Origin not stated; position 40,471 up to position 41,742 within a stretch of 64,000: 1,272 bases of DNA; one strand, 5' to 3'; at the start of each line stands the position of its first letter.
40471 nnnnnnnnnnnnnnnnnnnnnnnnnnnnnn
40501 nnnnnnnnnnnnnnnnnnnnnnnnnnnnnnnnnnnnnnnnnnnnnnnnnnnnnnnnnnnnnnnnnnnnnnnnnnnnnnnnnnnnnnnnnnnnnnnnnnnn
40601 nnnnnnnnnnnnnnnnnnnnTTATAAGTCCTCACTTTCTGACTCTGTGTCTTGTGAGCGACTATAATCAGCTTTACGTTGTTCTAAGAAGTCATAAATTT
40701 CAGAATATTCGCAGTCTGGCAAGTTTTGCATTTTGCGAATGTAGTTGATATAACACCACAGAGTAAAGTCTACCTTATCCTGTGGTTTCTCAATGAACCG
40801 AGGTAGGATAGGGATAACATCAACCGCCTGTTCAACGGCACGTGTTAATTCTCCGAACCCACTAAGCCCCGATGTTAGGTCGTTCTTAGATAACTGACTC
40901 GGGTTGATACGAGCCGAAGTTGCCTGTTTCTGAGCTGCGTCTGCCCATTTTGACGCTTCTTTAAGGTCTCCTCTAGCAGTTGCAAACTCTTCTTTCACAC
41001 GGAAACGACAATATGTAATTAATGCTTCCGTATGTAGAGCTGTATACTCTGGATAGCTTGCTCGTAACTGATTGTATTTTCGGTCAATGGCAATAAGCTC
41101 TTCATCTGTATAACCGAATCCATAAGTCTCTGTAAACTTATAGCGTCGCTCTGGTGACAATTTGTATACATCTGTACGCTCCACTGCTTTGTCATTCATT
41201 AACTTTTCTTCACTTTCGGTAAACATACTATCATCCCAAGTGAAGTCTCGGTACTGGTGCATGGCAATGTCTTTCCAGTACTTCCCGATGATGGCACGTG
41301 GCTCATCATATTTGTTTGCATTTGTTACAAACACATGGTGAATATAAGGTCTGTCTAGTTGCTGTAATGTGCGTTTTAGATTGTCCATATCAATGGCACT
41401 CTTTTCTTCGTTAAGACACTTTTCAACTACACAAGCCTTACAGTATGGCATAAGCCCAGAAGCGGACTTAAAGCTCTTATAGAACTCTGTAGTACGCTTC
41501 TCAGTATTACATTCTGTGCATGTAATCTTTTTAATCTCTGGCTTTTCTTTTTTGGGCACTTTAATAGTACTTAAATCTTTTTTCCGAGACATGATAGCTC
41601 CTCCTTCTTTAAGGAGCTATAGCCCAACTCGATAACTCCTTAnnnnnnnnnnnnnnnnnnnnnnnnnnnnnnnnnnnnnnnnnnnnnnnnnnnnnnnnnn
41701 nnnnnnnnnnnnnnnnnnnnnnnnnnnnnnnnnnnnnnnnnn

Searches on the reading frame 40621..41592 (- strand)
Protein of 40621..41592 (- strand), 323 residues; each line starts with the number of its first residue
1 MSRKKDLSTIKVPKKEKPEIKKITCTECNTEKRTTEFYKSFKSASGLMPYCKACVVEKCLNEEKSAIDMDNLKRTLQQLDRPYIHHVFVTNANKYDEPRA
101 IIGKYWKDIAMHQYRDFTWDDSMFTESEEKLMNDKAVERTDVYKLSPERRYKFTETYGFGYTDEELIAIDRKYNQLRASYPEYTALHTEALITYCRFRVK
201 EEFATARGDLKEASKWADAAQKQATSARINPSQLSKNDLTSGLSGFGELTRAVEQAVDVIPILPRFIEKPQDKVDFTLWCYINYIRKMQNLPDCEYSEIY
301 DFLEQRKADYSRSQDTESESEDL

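Call 6: search_protein_families(library=phrogs, proteins=[window:40621-41592:-], max_evalue=0.001)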
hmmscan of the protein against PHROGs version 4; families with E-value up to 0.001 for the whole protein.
window:40621-41592:- (323 aa): 6 families
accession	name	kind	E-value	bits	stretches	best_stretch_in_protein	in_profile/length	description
phrog_3314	-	unknown function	6.9e-50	171.1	1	20-304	4-277/286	-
phrog_1035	-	DNA, RNA and nucleotide metabolism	1.2e-07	32.9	1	11-130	51-116/271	endonuclease VII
phrog_2340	-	DNA, RNA and nucleotide metabolism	1.5e-05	26.2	1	21-82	7-71/171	endonuclease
phrog_5558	-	moron, auxiliary metabolic gene and host takeover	2e-05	25.9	1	18-65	4-50/130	Lar-like restriction alleviation protein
phrog_2633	-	DNA, RNA and nucleotide metabolism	2e-05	25.8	1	15-74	6-65/142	endonuclease VII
phrog_30859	-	unknown function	0.00053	21.7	1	24-61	4-42/117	-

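Call 46: search_protein_families(library=pfam, proteins=[window:40621-41592:-], max_evalue=0.01)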
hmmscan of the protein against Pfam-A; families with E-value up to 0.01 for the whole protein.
window:40621-41592:- (323 aa): 0 families
